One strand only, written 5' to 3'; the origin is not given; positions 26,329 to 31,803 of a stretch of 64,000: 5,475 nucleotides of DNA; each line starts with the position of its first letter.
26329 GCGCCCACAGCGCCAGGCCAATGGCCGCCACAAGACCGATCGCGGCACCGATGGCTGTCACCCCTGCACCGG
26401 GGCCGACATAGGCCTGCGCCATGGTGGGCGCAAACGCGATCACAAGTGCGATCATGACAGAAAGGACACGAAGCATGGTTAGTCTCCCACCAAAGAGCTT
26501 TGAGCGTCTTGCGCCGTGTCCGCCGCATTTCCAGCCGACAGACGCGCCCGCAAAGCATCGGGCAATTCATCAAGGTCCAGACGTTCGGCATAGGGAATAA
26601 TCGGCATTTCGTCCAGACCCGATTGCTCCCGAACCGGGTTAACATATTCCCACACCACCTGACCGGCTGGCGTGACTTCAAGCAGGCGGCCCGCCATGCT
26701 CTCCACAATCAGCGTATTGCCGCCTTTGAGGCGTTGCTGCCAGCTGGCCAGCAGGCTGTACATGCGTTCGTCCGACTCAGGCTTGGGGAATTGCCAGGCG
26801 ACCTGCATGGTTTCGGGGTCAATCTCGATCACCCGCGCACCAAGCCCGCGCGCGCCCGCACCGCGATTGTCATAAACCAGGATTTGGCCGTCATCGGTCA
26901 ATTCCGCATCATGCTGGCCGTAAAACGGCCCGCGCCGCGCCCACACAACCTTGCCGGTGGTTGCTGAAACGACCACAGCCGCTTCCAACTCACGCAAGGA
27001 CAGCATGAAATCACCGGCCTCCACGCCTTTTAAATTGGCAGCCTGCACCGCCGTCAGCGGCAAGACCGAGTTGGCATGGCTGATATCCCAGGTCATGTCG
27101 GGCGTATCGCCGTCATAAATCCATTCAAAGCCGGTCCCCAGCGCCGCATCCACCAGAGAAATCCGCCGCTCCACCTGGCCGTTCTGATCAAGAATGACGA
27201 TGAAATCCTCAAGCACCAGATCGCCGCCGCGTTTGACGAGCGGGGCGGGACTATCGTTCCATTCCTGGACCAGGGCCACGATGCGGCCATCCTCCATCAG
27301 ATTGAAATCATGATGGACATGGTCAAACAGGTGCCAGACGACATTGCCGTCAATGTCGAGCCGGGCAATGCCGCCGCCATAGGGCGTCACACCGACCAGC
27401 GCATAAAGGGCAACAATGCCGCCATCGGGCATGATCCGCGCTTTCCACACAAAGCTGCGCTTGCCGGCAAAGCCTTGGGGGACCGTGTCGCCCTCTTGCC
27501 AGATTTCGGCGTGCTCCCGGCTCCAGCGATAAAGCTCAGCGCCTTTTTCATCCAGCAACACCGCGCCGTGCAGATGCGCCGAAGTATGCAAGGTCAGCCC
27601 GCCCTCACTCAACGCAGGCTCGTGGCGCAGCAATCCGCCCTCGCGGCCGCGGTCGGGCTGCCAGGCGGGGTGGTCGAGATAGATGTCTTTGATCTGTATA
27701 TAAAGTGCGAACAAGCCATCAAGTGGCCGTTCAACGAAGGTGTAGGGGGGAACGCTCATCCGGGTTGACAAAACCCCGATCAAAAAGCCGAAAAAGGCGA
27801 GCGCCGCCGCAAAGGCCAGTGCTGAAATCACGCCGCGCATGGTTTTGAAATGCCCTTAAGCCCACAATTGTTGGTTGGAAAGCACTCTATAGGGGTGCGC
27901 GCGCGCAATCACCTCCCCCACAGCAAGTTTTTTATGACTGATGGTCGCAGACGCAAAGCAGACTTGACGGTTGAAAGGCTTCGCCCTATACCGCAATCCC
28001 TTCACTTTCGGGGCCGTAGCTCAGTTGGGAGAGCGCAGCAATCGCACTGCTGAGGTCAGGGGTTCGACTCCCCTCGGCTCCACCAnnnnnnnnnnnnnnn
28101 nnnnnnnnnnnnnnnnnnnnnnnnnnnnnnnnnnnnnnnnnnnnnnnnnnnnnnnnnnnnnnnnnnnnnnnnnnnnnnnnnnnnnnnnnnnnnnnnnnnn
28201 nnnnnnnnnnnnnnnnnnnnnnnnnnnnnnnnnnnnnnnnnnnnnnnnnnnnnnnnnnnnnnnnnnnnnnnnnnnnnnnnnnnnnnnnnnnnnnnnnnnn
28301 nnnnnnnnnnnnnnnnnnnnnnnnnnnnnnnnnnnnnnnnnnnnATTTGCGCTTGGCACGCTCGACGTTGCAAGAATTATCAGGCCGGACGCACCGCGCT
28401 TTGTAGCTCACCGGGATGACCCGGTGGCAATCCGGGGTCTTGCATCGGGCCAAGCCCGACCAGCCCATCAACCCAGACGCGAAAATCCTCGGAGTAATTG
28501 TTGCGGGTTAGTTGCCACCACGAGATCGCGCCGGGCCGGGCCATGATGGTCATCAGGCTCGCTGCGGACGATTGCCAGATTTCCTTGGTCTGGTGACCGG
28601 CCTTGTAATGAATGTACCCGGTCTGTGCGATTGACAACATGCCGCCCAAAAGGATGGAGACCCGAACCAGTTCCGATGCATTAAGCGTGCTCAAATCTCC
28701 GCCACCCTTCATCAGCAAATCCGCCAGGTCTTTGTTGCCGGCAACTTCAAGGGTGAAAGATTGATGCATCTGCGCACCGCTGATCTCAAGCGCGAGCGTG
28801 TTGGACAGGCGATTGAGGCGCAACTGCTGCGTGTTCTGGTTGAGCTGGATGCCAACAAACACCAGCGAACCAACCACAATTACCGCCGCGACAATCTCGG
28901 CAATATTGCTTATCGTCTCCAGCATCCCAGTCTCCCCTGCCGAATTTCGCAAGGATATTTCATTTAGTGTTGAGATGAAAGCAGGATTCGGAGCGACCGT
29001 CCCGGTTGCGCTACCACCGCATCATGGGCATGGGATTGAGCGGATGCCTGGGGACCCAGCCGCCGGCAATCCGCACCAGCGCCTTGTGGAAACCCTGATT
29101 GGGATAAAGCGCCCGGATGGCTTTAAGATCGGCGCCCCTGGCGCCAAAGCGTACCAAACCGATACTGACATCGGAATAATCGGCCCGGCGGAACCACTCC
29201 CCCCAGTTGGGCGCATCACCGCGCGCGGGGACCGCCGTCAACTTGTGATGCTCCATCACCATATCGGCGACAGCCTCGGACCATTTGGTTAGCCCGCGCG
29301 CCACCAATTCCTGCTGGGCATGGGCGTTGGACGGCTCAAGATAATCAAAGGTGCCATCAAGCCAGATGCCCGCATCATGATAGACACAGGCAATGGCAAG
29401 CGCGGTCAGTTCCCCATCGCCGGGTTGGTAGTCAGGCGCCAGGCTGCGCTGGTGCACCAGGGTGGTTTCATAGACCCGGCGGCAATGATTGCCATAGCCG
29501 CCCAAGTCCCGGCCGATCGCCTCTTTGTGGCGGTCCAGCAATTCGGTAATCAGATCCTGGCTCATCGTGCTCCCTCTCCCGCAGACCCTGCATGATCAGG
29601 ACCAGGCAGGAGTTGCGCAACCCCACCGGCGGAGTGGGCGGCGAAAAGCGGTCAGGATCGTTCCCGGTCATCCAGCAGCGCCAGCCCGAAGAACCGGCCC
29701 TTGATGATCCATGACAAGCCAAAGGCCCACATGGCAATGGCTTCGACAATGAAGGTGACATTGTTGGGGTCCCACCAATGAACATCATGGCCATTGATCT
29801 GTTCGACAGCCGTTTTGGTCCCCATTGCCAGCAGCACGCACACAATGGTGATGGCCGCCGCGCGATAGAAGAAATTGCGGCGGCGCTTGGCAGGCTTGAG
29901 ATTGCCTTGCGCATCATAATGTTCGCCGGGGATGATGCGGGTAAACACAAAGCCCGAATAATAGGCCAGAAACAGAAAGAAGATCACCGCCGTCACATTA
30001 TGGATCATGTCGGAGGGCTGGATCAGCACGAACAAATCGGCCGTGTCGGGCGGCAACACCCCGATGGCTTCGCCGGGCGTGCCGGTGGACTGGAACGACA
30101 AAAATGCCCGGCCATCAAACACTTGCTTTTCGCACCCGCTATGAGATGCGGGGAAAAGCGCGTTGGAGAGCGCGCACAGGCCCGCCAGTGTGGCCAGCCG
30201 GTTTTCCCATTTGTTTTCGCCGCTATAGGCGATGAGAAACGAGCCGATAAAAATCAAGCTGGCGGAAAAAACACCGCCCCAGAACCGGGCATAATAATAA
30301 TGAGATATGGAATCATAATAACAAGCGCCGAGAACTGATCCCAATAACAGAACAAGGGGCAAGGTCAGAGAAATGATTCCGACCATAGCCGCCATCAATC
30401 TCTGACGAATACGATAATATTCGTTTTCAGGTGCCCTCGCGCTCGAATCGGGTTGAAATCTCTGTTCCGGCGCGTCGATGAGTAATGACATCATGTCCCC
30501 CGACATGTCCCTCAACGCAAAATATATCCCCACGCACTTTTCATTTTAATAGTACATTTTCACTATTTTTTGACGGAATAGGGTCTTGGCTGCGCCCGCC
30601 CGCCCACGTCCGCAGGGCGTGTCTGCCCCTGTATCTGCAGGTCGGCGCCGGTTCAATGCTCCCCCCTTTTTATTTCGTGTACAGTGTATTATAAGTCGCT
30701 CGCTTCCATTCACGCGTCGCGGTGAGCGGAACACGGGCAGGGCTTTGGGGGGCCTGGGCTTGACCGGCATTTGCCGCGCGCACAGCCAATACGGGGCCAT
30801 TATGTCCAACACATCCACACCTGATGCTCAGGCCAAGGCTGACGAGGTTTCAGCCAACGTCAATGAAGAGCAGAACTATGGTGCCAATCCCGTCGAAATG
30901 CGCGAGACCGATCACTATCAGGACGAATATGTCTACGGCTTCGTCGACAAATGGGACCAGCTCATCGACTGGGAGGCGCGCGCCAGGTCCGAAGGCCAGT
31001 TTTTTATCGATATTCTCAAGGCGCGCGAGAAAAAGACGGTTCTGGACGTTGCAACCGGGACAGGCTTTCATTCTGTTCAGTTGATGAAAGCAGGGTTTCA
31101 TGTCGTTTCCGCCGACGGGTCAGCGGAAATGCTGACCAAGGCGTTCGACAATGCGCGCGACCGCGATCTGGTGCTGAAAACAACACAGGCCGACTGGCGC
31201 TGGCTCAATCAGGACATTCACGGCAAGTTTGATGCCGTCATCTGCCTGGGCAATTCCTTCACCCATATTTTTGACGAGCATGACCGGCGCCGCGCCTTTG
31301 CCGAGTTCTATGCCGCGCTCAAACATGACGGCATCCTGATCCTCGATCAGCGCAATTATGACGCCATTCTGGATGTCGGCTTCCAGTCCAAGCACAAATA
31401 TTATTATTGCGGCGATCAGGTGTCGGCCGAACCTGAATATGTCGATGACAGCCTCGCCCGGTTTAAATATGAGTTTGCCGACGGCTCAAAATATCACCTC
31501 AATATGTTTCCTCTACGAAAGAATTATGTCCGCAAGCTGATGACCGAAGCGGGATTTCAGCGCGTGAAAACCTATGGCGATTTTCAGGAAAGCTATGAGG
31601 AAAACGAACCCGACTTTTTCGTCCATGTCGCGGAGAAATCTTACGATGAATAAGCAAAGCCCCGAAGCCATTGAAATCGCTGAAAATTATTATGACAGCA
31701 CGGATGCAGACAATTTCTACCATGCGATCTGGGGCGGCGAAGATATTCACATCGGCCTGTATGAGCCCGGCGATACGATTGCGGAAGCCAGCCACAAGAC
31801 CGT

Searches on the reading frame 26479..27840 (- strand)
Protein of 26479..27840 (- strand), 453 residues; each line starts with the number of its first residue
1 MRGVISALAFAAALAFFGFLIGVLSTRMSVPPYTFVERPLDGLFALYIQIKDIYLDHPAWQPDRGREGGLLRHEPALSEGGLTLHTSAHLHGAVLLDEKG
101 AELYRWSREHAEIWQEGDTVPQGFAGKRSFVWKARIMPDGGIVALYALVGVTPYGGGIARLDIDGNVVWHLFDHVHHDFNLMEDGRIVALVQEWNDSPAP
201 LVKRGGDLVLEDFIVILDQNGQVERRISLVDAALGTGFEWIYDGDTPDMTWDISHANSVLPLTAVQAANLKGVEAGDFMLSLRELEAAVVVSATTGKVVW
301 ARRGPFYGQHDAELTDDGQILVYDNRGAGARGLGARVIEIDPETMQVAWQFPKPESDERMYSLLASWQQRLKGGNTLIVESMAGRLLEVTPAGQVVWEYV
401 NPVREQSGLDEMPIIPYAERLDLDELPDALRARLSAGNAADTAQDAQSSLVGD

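Call 70: search_protein_families(library=pfam, proteins=[window:26479-27840:-], max_evalue=1e-8)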
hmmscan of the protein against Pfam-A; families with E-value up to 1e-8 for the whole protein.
window:26479-27840:- (453 aa): 2 families
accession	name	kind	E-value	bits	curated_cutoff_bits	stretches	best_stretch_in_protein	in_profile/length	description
PF14269.12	Arylsulfotran_2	-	1.1e-21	77.9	27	1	139-401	7-300/301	Arylsulfotransferase (ASST)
PF05935.17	Arylsulfotrans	-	1.6e-10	41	24.2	0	94-231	31-145/374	Arylsulfotransferase (ASST)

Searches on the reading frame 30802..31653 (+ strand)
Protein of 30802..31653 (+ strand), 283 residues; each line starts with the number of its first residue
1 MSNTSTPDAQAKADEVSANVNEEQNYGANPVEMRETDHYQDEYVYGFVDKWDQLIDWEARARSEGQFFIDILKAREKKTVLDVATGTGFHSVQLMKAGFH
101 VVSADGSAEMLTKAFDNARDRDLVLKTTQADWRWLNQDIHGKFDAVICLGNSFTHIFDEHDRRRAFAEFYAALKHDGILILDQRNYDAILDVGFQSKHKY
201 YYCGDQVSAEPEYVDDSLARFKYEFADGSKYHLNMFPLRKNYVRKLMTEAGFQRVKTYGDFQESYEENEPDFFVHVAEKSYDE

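Call 67: search_protein_families(library=ncbifam, proteins=[window:30802-31653:+], max_evalue=0.001)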
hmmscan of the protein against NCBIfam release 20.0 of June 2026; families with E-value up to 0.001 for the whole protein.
window:30802-31653:+ (283 aa): 22 families
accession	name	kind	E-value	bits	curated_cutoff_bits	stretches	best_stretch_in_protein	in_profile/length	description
NF051855.1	GlySarMtaseBact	equivalog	3.7e-146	485.6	350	1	24-281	1-258/259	glycine/sarcosine N-methyltransferase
NF041820.1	daptide_MTase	equivalog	1.7e-12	47.4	175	1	76-189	36-150/243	daptide-type RiPP biosynthesis methyltransferase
NF043040.1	corrin_prot_MT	hypoth_equivalog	1.7e-09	37.4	180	1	75-181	40-147/216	corrinoid protein-associated methyltransferase CpaM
TIGR02021.1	BchM-ChlM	equivalog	3.8e-08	33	158.9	1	76-174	54-148/218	magnesium protoporphyrin IX methyltransferase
TIGR01934.1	MenG_MenH_UbiE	subfamily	1.4e-07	31.1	158.35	1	68-186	31-147/223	ubiquinone/menaquinone biosynthesis methyltransferase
TIGR03534.1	RF_mod_PrmC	equivalog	1.6e-07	31.1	199.1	1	70-148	82-162/253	peptide chain release factor N(5)-glutamine methyltransferase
TIGR01983.1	UbiG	equivalog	5.5e-07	29.1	102.95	1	73-182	46-152/228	bifunctional 2-polyprenyl-6-hydroxyphenol methylase/3-demethylubiquinol 3-O-methyltransferase UbiG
NF001242.0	PRK00216.1-3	equivalog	1.3e-06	28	351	1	15-130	5-129/258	bifunctional demethylmenaquinone methyltransferase/2-methoxy-6-polyprenyl-1,4-benzoquinol methylase UbiE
NF001241.0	PRK00216.1-2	equivalog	2.1e-06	27.6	327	1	70-146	45-116/231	demethylmenaquinone methyltransferase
NF011529.0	PRK14968.1-3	equivalog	2.2e-06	27.2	162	1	67-147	25-103/198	putative methyltransferase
NF001244.0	PRK00216.1-5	equivalog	4.3e-06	26.2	216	1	68-256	40-219/236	bifunctional demethylmenaquinone methyltransferase/2-methoxy-6-polyprenyl-1,4-benzoquinol methylase UbiE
TIGR00537.1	hemK_rel_arch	hypoth_equivalog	1.4e-05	24.8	87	1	69-183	12-121/179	HemK2/MTQ2 family protein methyltransferase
NF045667.1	MTase_DVU1556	equivalog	4.4e-05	23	155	1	69-181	15-119/213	DVU_1556 family methyltransferase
NF001240.0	PRK00216.1-1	equivalog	4.6e-05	22.6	378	1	62-258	49-236/251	bifunctional demethylmenaquinone methyltransferase/2-methoxy-6-polyprenyl-1,4-benzoquinol methylase UbiE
NF008264.0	PRK11036.1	equivalog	0.00011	21.7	366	1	75-187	43-153/261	tRNA uridine 5-oxyacetic acid(34) methyltransferase CmoM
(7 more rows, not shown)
